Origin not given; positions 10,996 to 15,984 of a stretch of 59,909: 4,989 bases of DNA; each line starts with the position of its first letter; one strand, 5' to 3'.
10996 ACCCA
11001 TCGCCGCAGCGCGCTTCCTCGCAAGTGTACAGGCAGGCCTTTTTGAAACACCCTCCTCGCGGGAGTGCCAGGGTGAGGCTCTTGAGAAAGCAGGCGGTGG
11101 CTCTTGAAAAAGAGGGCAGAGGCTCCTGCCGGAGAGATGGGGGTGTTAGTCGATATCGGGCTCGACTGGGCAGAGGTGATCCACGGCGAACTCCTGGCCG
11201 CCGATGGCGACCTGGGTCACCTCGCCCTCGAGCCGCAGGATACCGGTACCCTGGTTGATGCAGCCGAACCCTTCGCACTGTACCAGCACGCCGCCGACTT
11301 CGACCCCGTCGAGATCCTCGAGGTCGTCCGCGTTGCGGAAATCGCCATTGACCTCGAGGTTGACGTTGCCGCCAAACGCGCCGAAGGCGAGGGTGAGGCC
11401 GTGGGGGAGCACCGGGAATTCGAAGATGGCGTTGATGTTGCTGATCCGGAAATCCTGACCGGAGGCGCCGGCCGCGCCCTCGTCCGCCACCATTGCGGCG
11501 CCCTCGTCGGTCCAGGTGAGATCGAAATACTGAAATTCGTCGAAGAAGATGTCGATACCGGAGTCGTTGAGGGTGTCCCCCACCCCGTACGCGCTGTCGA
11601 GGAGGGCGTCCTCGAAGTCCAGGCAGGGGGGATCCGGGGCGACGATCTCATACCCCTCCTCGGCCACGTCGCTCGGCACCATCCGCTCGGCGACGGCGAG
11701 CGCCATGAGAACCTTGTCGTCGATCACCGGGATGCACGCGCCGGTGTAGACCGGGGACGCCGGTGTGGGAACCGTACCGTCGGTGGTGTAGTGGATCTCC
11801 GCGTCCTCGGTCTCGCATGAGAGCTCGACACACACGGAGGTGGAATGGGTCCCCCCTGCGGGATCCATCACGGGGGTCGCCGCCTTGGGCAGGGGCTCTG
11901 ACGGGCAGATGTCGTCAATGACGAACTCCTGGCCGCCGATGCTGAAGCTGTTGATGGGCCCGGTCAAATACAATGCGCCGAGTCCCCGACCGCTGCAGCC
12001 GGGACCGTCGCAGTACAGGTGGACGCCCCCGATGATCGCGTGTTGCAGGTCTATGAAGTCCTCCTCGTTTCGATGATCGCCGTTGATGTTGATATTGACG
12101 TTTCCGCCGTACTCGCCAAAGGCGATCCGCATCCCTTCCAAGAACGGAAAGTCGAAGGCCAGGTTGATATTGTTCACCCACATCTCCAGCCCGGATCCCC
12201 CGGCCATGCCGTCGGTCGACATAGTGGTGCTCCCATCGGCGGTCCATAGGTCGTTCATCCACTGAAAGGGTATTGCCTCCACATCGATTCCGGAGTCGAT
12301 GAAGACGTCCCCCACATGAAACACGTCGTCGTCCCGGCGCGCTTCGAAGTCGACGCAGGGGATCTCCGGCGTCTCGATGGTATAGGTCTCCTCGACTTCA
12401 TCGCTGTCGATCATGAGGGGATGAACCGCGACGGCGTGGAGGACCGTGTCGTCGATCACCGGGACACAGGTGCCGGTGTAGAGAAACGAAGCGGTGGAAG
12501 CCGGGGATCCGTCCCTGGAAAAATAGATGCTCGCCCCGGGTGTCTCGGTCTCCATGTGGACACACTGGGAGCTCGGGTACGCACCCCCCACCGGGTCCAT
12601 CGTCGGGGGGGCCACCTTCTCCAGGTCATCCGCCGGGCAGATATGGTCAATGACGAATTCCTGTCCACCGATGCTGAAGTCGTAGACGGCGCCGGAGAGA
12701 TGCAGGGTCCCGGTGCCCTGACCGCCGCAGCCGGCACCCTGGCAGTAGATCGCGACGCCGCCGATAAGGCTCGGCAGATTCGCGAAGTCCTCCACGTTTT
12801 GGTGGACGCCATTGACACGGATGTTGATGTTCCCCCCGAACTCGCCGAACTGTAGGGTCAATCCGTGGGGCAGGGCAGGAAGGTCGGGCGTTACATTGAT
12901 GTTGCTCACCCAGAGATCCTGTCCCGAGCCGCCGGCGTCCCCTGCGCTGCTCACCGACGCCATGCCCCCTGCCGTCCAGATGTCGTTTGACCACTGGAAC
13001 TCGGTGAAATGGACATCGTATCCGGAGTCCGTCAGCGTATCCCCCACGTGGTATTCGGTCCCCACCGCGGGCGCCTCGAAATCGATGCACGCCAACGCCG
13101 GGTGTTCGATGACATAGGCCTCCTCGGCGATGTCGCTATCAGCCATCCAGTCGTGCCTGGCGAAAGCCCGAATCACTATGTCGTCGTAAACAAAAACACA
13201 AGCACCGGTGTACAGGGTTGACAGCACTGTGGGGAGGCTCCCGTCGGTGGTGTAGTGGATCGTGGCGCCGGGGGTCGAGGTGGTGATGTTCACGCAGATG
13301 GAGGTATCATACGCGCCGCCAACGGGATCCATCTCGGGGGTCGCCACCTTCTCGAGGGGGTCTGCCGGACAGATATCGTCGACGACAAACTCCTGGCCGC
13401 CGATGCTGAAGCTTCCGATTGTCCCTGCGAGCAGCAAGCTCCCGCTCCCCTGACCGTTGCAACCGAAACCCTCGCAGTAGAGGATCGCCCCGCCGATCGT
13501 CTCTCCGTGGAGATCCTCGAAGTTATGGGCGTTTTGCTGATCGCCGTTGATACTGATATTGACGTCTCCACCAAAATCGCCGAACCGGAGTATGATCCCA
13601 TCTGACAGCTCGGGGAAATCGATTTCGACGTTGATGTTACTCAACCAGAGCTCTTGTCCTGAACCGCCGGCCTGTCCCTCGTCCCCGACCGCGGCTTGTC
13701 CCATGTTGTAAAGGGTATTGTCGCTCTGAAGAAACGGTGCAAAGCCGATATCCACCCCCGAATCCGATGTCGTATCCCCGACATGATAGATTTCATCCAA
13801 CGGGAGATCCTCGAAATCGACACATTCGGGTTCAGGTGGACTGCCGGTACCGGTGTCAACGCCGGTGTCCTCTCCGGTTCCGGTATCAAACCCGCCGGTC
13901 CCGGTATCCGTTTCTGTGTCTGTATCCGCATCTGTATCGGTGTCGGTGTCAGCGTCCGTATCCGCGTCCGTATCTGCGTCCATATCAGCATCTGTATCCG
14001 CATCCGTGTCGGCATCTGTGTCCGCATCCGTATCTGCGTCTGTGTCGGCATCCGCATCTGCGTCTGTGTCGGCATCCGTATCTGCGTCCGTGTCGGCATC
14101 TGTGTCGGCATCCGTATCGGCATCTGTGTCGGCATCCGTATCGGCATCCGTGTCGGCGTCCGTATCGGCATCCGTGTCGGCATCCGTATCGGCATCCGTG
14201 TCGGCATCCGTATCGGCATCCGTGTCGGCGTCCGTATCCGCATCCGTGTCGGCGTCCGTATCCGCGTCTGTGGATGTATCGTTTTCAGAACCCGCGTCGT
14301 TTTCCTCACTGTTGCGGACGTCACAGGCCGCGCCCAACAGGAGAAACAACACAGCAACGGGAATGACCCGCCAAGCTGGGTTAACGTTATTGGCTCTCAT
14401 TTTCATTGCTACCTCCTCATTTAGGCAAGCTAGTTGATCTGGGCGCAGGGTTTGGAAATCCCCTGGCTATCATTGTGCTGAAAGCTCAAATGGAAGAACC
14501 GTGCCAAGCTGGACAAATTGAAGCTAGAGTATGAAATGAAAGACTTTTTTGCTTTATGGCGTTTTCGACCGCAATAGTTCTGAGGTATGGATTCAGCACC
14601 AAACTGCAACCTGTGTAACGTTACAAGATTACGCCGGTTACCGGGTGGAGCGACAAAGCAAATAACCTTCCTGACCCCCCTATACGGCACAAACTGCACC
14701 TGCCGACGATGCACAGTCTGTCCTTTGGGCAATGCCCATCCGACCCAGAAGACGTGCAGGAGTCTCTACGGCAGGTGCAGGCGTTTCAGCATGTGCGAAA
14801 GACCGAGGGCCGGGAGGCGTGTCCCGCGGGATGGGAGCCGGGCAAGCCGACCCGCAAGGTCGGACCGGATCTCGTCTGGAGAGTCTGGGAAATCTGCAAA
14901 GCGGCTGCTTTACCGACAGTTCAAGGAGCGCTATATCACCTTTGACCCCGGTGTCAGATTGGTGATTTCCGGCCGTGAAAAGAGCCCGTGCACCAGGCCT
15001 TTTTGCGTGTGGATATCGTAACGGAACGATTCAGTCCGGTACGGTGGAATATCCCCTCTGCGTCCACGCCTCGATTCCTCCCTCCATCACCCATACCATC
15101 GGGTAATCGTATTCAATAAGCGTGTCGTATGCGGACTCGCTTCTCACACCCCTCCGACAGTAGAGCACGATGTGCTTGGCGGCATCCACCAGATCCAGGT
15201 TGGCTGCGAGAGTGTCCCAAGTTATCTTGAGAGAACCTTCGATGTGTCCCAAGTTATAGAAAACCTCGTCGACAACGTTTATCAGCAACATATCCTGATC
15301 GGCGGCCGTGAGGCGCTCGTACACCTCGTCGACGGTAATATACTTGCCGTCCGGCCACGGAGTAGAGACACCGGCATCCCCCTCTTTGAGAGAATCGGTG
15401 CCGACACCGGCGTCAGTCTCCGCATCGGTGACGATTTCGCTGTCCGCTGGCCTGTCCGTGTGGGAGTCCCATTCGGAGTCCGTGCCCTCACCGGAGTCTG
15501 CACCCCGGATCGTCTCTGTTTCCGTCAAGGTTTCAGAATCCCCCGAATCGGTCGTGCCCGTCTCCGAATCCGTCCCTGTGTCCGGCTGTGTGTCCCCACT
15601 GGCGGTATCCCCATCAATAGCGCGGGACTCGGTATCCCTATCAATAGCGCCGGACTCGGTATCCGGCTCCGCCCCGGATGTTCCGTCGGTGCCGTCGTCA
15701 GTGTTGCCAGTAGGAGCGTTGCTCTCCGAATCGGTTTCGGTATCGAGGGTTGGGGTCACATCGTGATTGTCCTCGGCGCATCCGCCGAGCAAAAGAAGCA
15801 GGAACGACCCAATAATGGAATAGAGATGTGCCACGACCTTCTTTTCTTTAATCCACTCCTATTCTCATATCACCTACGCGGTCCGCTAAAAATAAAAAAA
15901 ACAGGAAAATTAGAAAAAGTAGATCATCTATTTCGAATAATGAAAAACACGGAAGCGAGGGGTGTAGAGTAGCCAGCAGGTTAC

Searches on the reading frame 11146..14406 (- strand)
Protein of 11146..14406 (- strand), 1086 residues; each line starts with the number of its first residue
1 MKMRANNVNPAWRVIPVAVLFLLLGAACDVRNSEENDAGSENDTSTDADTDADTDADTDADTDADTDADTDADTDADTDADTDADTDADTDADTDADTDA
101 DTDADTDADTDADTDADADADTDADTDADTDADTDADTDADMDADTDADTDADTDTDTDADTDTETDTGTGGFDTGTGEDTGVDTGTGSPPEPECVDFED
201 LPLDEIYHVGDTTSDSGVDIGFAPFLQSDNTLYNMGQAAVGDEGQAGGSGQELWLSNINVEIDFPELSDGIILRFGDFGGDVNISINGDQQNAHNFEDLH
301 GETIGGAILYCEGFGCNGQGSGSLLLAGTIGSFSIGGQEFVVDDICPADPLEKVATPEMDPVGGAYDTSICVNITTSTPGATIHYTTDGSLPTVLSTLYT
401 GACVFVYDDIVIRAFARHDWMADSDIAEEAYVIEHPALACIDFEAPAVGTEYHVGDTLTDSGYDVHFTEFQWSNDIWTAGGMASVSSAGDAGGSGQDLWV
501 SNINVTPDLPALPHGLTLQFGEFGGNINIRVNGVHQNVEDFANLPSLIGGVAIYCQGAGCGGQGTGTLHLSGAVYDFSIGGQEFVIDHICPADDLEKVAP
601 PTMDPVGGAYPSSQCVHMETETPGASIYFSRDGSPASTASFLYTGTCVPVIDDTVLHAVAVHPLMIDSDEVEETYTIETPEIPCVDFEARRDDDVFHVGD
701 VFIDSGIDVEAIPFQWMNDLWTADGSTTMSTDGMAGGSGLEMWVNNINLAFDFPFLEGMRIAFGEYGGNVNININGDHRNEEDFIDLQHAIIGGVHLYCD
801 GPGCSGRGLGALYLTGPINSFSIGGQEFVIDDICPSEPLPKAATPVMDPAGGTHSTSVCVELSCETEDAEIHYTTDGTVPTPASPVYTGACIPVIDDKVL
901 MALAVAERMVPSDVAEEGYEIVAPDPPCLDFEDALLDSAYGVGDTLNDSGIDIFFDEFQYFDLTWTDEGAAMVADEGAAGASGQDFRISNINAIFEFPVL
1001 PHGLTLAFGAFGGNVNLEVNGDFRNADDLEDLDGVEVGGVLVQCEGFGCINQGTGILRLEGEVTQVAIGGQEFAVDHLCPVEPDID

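Call 47: search_protein_families(library=pfam, proteins=[window:11146-14406:-], max_evalue=0.00001)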
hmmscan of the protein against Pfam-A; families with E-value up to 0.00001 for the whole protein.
window:11146-14406:- (1086 aa): 2 families
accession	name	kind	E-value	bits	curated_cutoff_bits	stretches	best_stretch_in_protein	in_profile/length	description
PF13290.12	CHB_HEX_C_1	-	4.6e-46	155.1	22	3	849-915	1-66/67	Chitobiase/beta-hexosaminidase C-terminal domain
PF13287.12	Fn3_assoc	-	2.6e-30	104.7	23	2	372-431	1-59/59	Fn3 associated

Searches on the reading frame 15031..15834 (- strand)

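Call 47: search_protein_families(library=pfam, proteins=[window:15031-15834:-], max_evalue=0.00001)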
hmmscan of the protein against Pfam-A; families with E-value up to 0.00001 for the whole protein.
window:15031-15834:- (267 aa): 1 family
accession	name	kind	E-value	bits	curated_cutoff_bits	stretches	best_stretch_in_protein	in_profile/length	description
PF00581.25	Rhodanese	-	1.2e-13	51.8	22.2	1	167-259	1-101/102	Rhodanese-like domain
